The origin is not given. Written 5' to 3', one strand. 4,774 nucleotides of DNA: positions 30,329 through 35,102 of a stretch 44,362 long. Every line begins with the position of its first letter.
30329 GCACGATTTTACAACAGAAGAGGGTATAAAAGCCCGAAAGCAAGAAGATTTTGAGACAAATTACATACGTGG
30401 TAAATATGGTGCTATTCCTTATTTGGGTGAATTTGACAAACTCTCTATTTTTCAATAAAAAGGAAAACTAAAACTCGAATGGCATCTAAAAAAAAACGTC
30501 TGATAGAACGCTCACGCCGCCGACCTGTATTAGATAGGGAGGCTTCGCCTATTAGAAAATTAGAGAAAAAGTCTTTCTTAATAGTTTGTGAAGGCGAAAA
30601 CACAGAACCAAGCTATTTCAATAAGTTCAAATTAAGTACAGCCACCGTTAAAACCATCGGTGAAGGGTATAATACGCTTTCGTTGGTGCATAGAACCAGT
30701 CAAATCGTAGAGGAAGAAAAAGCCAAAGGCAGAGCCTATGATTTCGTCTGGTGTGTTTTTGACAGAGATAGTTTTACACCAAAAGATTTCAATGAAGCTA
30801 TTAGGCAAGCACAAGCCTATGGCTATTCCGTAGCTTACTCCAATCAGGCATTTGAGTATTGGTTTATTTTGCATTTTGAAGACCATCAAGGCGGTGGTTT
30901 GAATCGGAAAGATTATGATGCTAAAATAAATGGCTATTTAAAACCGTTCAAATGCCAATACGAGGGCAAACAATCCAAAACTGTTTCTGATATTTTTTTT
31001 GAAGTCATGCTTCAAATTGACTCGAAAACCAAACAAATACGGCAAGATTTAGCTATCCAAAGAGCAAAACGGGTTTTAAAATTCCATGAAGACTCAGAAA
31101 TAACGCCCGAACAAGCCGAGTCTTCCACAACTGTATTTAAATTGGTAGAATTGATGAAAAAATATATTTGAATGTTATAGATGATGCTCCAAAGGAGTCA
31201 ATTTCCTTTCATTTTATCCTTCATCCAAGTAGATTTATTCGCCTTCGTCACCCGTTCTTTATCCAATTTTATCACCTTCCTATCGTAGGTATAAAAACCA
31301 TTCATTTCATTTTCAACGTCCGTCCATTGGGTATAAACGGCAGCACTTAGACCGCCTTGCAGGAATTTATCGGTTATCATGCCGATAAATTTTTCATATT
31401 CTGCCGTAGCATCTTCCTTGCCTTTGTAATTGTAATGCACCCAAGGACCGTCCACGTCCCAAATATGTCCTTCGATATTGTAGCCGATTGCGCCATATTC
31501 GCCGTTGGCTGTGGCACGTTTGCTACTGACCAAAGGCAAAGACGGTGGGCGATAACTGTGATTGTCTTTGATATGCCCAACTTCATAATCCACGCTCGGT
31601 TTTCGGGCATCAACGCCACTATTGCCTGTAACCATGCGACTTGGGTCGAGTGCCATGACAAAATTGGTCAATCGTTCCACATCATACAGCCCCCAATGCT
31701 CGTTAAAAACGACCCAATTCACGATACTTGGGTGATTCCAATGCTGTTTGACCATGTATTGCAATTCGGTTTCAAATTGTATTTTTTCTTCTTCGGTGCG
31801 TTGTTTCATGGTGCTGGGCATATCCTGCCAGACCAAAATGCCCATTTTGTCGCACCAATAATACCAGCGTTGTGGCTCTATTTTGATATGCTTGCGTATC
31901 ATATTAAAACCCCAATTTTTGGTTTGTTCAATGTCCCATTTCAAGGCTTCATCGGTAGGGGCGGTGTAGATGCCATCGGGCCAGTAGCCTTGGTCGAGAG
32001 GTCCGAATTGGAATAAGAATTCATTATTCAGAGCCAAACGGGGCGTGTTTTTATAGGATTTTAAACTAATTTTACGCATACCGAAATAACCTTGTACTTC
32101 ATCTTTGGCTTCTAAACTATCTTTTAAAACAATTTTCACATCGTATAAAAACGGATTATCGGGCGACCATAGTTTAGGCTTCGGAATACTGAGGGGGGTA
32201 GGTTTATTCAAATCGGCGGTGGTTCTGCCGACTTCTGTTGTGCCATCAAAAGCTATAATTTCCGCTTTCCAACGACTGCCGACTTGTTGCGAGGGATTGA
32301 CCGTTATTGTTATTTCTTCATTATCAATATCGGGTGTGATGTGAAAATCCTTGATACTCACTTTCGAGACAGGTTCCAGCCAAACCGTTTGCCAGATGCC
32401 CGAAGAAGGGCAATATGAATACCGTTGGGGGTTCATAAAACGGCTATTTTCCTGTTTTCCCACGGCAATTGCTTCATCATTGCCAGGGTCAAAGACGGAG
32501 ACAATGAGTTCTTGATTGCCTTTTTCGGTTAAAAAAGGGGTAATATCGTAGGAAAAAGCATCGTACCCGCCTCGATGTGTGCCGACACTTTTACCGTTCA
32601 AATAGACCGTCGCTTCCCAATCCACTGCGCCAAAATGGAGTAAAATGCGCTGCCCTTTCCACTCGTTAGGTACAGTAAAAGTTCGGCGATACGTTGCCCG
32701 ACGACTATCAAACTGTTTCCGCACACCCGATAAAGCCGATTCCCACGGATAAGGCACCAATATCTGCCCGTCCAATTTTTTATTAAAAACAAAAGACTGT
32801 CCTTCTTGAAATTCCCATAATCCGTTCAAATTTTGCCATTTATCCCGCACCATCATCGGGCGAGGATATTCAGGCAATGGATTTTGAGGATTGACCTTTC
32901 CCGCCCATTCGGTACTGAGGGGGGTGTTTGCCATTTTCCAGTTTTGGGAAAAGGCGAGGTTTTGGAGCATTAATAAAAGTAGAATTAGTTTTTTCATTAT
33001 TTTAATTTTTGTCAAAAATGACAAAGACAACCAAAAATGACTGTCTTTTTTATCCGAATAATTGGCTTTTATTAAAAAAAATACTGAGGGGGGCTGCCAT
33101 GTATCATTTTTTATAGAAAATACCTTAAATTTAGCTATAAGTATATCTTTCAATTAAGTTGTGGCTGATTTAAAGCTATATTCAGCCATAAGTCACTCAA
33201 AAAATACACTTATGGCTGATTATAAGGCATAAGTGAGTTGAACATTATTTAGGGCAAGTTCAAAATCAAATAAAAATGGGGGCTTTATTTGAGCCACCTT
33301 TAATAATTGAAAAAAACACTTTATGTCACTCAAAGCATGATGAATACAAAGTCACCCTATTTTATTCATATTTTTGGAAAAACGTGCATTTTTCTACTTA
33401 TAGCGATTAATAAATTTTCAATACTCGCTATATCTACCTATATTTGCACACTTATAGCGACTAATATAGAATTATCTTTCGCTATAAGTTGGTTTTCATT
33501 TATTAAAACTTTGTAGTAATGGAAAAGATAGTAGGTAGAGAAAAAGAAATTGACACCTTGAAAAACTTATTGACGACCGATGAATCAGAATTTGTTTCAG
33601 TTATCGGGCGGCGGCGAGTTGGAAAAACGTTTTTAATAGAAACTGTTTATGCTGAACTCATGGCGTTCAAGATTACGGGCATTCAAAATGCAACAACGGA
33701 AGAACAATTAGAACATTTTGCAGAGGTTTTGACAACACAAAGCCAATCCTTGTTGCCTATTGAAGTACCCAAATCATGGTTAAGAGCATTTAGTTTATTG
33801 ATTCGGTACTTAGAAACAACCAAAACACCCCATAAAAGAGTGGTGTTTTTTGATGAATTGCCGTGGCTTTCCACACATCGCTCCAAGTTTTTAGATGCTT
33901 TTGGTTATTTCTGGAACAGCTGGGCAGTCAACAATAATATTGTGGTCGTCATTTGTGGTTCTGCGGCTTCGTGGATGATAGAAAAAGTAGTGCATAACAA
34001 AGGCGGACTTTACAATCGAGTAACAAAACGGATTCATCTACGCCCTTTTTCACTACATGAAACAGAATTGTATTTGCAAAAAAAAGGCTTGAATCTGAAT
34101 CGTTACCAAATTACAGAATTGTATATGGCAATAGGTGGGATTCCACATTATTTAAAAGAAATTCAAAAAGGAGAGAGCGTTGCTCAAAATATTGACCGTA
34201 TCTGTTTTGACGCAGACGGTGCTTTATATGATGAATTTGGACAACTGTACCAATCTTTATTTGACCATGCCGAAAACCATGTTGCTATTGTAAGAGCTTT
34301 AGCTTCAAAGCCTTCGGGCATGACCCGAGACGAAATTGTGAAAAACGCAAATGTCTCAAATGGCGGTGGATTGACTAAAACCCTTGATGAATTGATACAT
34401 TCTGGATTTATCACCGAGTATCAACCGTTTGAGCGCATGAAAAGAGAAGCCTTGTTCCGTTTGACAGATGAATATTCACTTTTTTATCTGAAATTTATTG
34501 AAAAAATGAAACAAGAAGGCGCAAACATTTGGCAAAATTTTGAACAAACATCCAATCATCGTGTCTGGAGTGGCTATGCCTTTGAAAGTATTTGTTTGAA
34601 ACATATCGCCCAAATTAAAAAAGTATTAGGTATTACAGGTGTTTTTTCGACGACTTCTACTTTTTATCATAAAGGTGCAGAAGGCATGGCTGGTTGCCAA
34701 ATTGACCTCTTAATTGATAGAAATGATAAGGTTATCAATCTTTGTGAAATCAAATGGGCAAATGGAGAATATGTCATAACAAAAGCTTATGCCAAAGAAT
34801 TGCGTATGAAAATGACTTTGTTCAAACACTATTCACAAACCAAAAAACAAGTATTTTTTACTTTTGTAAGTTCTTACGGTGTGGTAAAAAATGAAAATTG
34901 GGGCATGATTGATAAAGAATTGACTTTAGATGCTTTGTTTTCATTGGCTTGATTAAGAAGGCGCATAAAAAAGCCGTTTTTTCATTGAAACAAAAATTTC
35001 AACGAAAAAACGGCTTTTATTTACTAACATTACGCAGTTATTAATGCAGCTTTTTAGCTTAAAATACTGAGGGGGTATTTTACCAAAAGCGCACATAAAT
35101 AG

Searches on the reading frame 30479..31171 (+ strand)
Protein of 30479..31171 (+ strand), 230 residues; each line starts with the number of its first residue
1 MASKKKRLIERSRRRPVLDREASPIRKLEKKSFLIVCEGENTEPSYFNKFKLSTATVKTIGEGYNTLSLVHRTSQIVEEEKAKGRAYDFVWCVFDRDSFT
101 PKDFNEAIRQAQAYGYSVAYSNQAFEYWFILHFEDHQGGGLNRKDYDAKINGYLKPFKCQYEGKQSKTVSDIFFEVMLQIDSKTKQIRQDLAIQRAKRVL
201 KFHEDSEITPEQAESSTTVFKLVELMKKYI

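Call 6: search_protein_families(library=pfam, proteins=[window:30479-31171:+])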
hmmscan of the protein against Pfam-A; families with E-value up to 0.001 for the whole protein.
window:30479-31171:+ (230 aa): 1 family
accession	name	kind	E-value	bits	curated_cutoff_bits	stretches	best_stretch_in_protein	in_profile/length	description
PF13707.11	RloB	-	8.2e-46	157.1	31.5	1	33-225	1-194/195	RloB-like protein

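Call 24: search_protein_families(library=padloc, proteins=[window:30479-31171:+], max_evalue=0.01)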
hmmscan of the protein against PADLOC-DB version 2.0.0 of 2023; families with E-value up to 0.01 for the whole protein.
window:30479-31171:+ (230 aa): 1 family
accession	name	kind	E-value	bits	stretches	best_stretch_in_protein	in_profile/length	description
PDLC02337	AbiLii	-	1.7e-31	108.2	1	4-228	14-87/170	AbiLii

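Call 25: search_protein_families(library=ncbifam, proteins=[window:30479-31171:+], max_evalue=0.01)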
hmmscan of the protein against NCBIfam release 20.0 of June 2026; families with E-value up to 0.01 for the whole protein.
window:30479-31171:+ (230 aa): 0 families

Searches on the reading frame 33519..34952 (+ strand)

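Call 7: search_protein_families(library=pfam, proteins=[window:33519-34952:+])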
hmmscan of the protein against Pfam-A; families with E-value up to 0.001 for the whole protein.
window:33519-34952:+ (477 aa): 5 families
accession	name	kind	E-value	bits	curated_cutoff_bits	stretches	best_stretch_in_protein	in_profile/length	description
PF01637.24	ATPase_2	-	1.2e-18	68.2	33.2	1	5-214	2-224/225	ATPase domain predominantly from Archaea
PF13191.12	AAA_16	-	3.3e-08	34.6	32.6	1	4-127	2-154/167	AAA ATPase domain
PF13173.12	AAA_14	-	2.6e-06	27.9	27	1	24-181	3-127/129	AAA domain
PF03008.20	DUF234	-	4.6e-05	24.2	22.5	1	334-415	17-91/100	Archaea bacterial proteins of unknown function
PF13401.12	AAA_22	-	0.00021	22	27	1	23-148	5-123/130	AAA domain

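Call 24: search_protein_families(library=padloc, proteins=[window:33519-34952:+], max_evalue=0.01)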
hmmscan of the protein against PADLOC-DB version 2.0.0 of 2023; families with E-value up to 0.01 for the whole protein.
window:33519-34952:+ (477 aa): 5 families
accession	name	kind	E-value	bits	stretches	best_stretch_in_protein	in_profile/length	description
PDLC04984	PDC-S27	-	5.1e-200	663.3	1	1-474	1-473/474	-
PDLC04985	PDC-S27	-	1.4e-12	45.3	1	4-412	6-415/484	-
PDLC04787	PDC-S01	-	5.3e-10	36.7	1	3-216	9-191/412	-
PDLC04789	PDC-S01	-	0.00013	19.1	1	21-66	15-61/375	-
PDLC04791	PDC-S01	-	0.0067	13.2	0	9-153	5-125/395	-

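Call 25: search_protein_families(library=ncbifam, proteins=[window:33519-34952:+], max_evalue=0.01)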
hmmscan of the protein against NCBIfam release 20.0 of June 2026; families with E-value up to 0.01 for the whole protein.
window:33519-34952:+ (477 aa): 0 families
